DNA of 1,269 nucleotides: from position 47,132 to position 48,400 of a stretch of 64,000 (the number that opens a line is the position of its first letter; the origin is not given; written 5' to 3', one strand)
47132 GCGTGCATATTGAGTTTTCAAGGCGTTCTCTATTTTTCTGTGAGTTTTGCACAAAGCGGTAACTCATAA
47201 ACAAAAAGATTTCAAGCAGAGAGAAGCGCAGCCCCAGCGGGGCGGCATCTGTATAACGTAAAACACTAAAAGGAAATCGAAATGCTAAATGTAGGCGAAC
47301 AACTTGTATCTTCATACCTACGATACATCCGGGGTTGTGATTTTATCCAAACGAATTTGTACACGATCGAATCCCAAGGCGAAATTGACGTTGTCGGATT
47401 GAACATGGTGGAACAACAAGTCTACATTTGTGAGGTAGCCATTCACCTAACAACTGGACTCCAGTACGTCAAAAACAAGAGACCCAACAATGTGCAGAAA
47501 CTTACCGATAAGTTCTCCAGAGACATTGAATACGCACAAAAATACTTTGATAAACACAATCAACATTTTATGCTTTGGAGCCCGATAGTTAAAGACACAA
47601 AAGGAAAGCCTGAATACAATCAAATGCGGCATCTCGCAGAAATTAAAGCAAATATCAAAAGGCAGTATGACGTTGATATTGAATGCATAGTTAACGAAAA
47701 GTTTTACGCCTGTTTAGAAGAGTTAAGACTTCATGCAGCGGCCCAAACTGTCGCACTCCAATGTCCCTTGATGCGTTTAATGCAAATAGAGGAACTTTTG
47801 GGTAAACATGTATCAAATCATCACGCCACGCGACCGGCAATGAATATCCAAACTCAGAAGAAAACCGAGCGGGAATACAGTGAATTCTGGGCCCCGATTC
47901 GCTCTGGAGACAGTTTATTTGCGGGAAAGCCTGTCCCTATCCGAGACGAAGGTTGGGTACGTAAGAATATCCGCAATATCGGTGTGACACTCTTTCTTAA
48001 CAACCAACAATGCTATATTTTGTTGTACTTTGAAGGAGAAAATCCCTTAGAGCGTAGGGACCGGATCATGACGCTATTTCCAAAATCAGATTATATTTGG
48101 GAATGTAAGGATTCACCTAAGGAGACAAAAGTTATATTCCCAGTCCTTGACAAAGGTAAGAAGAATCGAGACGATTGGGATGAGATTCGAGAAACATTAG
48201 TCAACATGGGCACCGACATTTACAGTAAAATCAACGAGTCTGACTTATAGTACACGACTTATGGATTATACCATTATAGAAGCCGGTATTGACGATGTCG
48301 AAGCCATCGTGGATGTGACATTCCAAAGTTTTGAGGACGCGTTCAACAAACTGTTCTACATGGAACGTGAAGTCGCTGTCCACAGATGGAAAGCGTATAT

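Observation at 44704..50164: A 5.5-kb accessory island with VapBC, a MazF-like toxin and atypical antitoxin, GNAT, 2H phosphoesterase, an HhH-like protein and the nuclease-like pair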

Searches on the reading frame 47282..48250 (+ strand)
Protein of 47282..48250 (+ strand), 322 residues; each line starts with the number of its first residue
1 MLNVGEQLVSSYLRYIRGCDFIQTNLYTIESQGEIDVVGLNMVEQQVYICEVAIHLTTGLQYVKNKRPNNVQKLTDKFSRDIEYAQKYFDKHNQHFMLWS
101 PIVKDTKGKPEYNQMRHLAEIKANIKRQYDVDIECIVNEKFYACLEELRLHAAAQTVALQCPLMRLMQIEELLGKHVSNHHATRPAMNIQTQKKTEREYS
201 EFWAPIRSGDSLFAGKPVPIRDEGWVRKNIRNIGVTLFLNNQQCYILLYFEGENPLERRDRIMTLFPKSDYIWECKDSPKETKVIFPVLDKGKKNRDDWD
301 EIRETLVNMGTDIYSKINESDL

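Call 3: search_protein_families(library=pfam, proteins=[window:47282-48250:+], max_evalue=0.1)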
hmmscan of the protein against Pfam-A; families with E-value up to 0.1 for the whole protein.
window:47282-48250:+ (322 aa): 1 family
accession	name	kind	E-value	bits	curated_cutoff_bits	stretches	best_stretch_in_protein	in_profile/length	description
PF25743.1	VG27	-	0.032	14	27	1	44-126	108-150/287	Ictalurid herpesvirus 1 ORF27 protein family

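Call 4: search_protein_families(library=padloc, proteins=[window:47282-48250:+], max_evalue=0.1)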
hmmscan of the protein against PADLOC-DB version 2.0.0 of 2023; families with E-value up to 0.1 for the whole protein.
window:47282-48250:+ (322 aa): 0 families

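Call 5: search_protein_families(library=ncbifam, proteins=[window:47282-48250:+], max_evalue=0.1)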
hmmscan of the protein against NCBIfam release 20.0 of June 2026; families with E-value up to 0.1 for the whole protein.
window:47282-48250:+ (322 aa): 1 family
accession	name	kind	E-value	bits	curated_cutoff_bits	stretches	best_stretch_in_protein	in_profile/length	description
NF004161.0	PRK05627.1-4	equivalog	0.024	13.6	461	1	39-95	263-317/324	bifunctional riboflavin kinase/FAD synthetase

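Call 6: search_protein_families(library=phrogs, proteins=[window:47282-48250:+], max_evalue=0.1)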
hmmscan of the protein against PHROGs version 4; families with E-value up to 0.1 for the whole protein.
window:47282-48250:+ (322 aa): 0 families

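Call 19: find_homologous_proteins(query=window:47282-48250:+, max_evalue=0.001)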
Query window:47282-48250:+ (322 aa): 894 proteins with E <= 0.001 among 1410 candidates; the best 120 are listed.
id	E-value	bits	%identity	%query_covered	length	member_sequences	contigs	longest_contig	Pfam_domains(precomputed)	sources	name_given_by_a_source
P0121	3.5e-207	705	95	100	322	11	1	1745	-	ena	-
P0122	8.1e-204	694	93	100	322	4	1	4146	-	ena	-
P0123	7.1e-193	658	87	100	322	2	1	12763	-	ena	-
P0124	2.2e-192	657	88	100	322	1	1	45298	-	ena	-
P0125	1.1e-182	625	84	100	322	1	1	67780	-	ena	-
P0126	3.0e-179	613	82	100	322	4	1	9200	-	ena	-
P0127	7.6e-174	596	80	100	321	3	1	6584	-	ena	-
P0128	1.4e-168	578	78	100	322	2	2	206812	-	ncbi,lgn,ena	-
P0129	2.6e-163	561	74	100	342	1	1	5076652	-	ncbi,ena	-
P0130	6.5e-163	560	75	100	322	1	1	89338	-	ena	-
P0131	8.6e-163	559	77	100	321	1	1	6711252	-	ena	-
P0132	9.1e-159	546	73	100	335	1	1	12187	-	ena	-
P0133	4.5e-156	537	74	100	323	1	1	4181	-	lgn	-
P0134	4.6e-153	527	73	100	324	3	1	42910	-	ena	-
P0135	5.0e-150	517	69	100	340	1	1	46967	-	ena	-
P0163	2.5e-87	311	77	55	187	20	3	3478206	-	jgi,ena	jgi:hypothetical protein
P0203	7.8e-81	290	71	55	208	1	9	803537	-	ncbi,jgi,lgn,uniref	ncbi:MAG: hypothetical protein V5B40_02525 [Candidatus Accumulibacter meliphilus]|jgi:hypothetical p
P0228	1.3e-76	276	58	67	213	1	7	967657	-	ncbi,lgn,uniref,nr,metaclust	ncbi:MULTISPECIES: hypothetical protein [unclassified Variovorax]|uniref:hypothetical protein n=1 Ta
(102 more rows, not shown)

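Call 20: find_encoding_contigs(protein=P0131, flank=10000, max_places=2)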
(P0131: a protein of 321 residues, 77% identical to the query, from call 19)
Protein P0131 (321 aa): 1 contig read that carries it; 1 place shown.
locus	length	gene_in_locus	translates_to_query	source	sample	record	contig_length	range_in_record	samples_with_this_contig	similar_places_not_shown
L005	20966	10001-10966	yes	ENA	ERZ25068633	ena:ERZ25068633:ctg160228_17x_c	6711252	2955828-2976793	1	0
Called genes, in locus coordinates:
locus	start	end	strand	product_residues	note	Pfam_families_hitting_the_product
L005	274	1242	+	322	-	PF01695:IstB_IS21 (weak), PF02562:PhoH, PF13604:AAA_30, PF13245:AAA_19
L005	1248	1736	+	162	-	PF02130:YbeY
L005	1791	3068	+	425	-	PF01595:CNNM, PF00571:CBS (weak), PF03471:CorC_HlyC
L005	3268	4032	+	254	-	PF11967:RecO_N, PF02565:RecO_C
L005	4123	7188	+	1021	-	PF13620:CarboxypepD_reg, PF13715:CarbopepD_reg_2, PF07715:Plug, PF00593:TonB_dep_Rec_b-barrel, PF14905:OMP_b-brl_3 (weak), PF25183:OMP_b-brl_4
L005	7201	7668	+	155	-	-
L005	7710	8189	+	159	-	-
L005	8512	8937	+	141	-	-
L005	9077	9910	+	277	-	-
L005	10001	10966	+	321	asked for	-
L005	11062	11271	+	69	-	PF24113:DUF7387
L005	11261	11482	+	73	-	PF07927:HicA_toxin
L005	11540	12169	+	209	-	PF13563:2_5_RNA_ligase2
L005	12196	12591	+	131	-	-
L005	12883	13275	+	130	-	-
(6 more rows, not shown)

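Call 21: find_encoding_contigs(protein=P0129, flank=10000, max_places=2)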
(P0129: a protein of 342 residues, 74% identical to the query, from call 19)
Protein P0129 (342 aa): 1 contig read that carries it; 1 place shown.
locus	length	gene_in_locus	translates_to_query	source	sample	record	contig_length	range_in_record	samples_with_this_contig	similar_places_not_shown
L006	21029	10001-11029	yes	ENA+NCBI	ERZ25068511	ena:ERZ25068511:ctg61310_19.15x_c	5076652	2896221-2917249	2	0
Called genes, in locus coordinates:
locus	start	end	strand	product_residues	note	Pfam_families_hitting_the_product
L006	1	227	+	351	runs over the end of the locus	PF02615:Ldh_2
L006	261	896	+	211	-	-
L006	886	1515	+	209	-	-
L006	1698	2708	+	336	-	PF00270:DEAD (faint), PF01695:IstB_IS21 (weak), PF02562:PhoH, PF13604:AAA_30, PF13245:AAA_19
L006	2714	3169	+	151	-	PF02130:YbeY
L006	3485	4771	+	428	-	PF01595:CNNM, PF00571:CBS (weak), PF03471:CorC_HlyC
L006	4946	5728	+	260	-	PF11967:RecO_N, PF02565:RecO_C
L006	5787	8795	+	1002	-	PF13620:CarboxypepD_reg, PF13715:CarbopepD_reg_2, PF07715:Plug, PF00593:TonB_dep_Rec_b-barrel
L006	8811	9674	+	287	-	-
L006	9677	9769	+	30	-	-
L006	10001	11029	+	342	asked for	-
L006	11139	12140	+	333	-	PF01408:GFO_IDH_MocA, PF02894:GFO_IDH_MocA_C, PF22725:GFO_IDH_MocA_C3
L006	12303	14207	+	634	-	PF13231:PMT_2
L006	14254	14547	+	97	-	PF09907:HigB_toxin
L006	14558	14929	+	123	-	PF01381:HTH_3 (weak)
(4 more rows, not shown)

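Call 22: find_encoding_contigs(protein=P0228, flank=8000, max_places=4)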
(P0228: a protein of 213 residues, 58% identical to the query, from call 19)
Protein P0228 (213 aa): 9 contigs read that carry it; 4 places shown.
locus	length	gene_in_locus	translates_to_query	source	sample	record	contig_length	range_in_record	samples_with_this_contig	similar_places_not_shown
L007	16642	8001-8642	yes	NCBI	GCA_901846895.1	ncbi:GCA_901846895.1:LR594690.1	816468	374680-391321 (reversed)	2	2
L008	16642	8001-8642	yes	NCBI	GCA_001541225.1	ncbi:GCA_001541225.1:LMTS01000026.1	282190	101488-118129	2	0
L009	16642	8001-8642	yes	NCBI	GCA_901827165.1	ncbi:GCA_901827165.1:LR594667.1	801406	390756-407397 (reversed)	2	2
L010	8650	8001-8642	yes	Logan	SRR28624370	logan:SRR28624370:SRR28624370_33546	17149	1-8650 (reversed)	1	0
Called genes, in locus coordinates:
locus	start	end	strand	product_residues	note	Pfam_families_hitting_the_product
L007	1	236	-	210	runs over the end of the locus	-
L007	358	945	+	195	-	-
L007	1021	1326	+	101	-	-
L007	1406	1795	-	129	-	-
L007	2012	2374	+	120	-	-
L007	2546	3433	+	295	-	-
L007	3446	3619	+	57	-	-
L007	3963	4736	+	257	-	-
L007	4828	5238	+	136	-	-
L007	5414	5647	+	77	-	-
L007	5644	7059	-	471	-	PF25169:DUF7830, PF19500:DUF6035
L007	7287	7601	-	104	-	-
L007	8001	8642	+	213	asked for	-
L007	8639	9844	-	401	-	PF01385:OrfB_IS605, PF07282:Cas12f1-like_TNB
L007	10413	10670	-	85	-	-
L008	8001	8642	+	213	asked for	-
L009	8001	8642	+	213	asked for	-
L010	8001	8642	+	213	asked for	-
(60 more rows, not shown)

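Call 23: search_solved_structures(query=window:47282-48250:+, max_evalue=10, show_alignments=2)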
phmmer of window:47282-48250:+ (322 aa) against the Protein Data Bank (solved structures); distinct sequences matched with E-value up to 10: 0.

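Call 48: predict_structure(alignment_id=A2)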
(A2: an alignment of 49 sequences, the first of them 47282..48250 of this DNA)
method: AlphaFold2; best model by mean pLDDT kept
length: 322 residues; sequences in the alignment: 49
mean_pLDDT: 86.6   pTM: 0.54
mean pLDDT of the five models: 86.6, 84.9, 83.5, 82.3, 79.5
residues with pLDDT >= 90: 187; 70-90: 101; 50-70: 17; < 50: 17
segments of 3 or more residues with pLDDT < 50: 181-196
pLDDT, mean of each block of 10 residues (from residue 1): 81 96 83 84 96 83 62 91 94 96 79 87 97 96 94 88 88 78 37 54 89 88 87 95 93 95 96 93 94 84 94 97 89
secondary structure, 60 per line:
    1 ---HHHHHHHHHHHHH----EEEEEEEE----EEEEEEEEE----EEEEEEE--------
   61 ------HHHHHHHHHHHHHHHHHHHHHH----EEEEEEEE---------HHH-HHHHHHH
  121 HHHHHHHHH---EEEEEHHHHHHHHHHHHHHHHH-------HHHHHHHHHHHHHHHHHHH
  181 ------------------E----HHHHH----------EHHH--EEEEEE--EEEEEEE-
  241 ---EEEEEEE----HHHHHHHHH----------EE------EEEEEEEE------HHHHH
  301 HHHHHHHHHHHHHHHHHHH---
elements in order: H4-16 E21-28 E33-41 E46-52 H67-88 E93-100 H114-129 E133-137 H138-154 H162-180 H204-208 E225-230 E233-239 E244-250 H255-263 E282-289 H296-319

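Call 54: fold_search(model_id=the predicted structure, library=pdb)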
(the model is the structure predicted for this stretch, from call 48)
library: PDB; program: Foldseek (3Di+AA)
matches with E <= 10: 969; with E <= 0.001: 0
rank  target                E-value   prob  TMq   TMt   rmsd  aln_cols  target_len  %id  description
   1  6qnz_A                1.5e-02  0.98  0.28  0.17  12.5       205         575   10  Crystal structure of the site-specific DNA nickase N.BspD6I E418A Mutant (released 2020-03-04)
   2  5liq_B                1.7e-02  0.97  0.28  0.16  13.1       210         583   10  The structure of C160S,C508S,C578S mutant of Nt.BspD6I nicking endonuclease at 0.185 nm resolution . (released 2017-08-02)
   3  3tu3_A                1.7e-02  0.91  0.19  0.36   6.7       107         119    7  1.92 Angstrom resolution crystal structure of the full-length SpcU in complex with full-length ExoU from the type III  (released 2012-05-23)
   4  2plg_A                1.7e-02  0.82  0.20  0.31  11.6       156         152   10  Crystal structure of T110839 protein from Synechococcus elongatus (released 2007-05-01)
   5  9dou_A                1.9e-02  0.85  0.21  0.09  10.8       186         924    8  Taeniopygia guttata R2 retrotransposon (R2Tg) initiating target-primed reverse transcription (released 2025-05-21)
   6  6qnz_B                2.0e-02  0.97  0.30  0.18  11.6       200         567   12  Crystal structure of the site-specific DNA nickase N.BspD6I E418A Mutant (released 2020-03-04)
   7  2qzi_D                2.0e-02  0.90  0.13  0.31   5.5        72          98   15  The crystal structure of a conserved protein of unknown function from Streptococcus thermophilus LMG 18311. (released 2007-08-28)
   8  9nl2_A                2.0e-02  0.85  0.22  0.08  10.2       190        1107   13  Structure of R2 retrotransposon protein from Platysternon megacephalum initiating target-primed reverse transcription (released 2025-06-18)
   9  5lhc_A                2.1e-02  0.97  0.30  0.18  10.9       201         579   10  The structure of D456A mutant of Nt.BspD6I nicking endonuclease at 0.24 nm resolution . (released 2017-08-16)
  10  4akx_A                2.1e-02  0.87  0.19  0.35   6.8       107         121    7  Structure of the heterodimeric complex ExoU-SpcU from the type III secretion system (T3SS) of Pseudomonas aeruginosa (released 2012-04-18)
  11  8dgc_A                2.4e-02  0.90  0.26  0.05   8.9       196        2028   12  Avs3 bound to phage PhiV-1 terminase (released 2022-08-03)
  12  6sga_FS               2.4e-02  0.20  0.11  0.13  22.0       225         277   10  Body domain of the mt-SSU assemblosome from Trypanosoma brucei (released 2019-09-18)
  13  2plg_B                2.7e-02  0.84  0.20  0.34   6.2       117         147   11  Crystal structure of T110839 protein from Synechococcus elongatus (released 2007-05-01)
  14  6sga_FT               2.8e-02  0.14  0.10  0.13  22.0       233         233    9  Body domain of the mt-SSU assemblosome from Trypanosoma brucei (released 2019-09-18)
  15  9wuf                  3.2e-02  0.97  0.27  0.09   5.6       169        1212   12  Cryo-EM structure of Upx (released 2026-02-11)
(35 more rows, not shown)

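Call 71: search_protein_families(library=pfam, alignment_id=A2, max_evalue=0.1)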
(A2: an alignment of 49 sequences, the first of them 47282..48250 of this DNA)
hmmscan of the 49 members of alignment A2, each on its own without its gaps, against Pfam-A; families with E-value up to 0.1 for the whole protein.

A. member 1, window:47282-48250:+ (322 aa): 1 family
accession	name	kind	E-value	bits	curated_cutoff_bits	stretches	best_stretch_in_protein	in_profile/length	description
PF25743.1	VG27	-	0.032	14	27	1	44-126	108-150/287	Ictalurid herpesvirus 1 ORF27 protein family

B. families by the number of members that match (of 49 scanned): 18 families
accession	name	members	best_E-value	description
PF25743.1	VG27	19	0.0055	Ictalurid herpesvirus 1 ORF27 protein family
PF03008.20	DUF234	16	0.0059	Archaea bacterial proteins of unknown function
PF24383.1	DUF7539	4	0.027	Family of unknown function (DUF7539)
PF08378.17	NERD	3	0.048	Nuclease-related domain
PF16402.11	DUF5010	2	0.029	Domain of unknown function (DUF5010)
PF13560.12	HTH_31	1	0.00055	Helix-turn-helix domain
PF14270.11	DUF4358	1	0.0066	Domain of unknown function (DUF4358)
PF25317.1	SAM_SMF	1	0.012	SMF/DprA SAM domain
PF01381.28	HTH_3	1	0.016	Helix-turn-helix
PF04393.18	DUF535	1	0.033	Protein of unknown function (DUF535)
PF21019.4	Spectrin_3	1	0.048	Spectrin-like repeat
PF01633.27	Choline_kinase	1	0.048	Choline/ethanolamine kinase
PF07751.16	Abi_2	1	0.049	Abi-like protein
PF09581.16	Spore_III_AF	1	0.056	Stage III sporulation protein AF (Spore_III_AF)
PF18237.6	Tk-SP_N-pro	1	0.075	Tk-SP N-propeptide domain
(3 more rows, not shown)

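Call 75: find_encoding_contigs(protein=P0163, flank=5000, max_places=3)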
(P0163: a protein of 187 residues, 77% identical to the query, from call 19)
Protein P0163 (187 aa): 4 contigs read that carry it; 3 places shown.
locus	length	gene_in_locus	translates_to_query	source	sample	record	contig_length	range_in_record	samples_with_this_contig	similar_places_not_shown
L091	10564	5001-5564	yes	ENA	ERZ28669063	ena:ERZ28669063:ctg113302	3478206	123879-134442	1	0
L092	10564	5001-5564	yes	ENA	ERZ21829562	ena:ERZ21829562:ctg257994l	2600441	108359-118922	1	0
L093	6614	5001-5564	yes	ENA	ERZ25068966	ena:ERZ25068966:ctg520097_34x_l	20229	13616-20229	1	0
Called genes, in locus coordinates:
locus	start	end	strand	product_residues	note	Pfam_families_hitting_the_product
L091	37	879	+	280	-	PF05721:PhyH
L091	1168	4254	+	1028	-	PF13620:CarboxypepD_reg, PF13715:CarbopepD_reg_2, PF07715:Plug, PF00593:TonB_dep_Rec_b-barrel, PF14905:OMP_b-brl_3 (weak)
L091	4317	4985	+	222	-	-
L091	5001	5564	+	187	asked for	-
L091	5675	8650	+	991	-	-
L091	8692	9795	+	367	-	PF03687:UPF0164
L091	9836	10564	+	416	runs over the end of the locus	PF01321:Creatinase_N, PF00557:Peptidase_M24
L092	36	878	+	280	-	PF05721:PhyH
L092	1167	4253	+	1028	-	PF13620:CarboxypepD_reg, PF13715:CarbopepD_reg_2, PF07715:Plug, PF00593:TonB_dep_Rec_b-barrel, PF14905:OMP_b-brl_3 (weak)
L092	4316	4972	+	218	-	-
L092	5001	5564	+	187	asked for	-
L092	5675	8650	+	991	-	-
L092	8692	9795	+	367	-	PF03687:UPF0164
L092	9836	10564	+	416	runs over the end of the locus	PF01321:Creatinase_N, PF00557:Peptidase_M24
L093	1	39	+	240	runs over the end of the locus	PF05721:PhyH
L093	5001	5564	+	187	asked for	-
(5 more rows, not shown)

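Call 76: find_encoding_contigs(protein=P0203, flank=5000, max_places=3)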
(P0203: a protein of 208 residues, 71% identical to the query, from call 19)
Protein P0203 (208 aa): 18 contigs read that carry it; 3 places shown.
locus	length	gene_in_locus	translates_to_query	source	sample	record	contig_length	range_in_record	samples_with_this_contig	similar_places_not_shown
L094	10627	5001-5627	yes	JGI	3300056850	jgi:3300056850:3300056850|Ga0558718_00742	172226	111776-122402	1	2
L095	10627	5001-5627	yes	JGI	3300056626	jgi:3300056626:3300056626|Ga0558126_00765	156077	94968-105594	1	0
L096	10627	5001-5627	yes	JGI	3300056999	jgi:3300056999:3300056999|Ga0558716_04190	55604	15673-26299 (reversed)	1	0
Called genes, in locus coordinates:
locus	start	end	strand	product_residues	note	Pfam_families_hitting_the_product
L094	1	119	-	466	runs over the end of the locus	PF02810:SEC-C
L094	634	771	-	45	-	-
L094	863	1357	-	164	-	PF00583:Acetyltransf_1 (weak), PF13673:Acetyltransf_10, PF13508:Acetyltransf_7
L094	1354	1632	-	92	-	PF08681:TacA1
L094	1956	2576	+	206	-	PF03354:TerL_ATPase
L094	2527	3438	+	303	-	PF04860:Phage_portal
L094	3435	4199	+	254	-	PF25145:NfeD1b_N (weak), PF01343:Peptidase_S49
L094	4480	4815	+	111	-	-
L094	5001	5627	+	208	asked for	-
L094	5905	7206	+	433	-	PF05065:Phage_capsid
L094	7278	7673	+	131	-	-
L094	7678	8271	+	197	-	PF05135:Phage_connect_1 (weak)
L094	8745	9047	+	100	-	-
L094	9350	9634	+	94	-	PF04828:GFA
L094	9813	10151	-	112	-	-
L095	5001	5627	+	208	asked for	-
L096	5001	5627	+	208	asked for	-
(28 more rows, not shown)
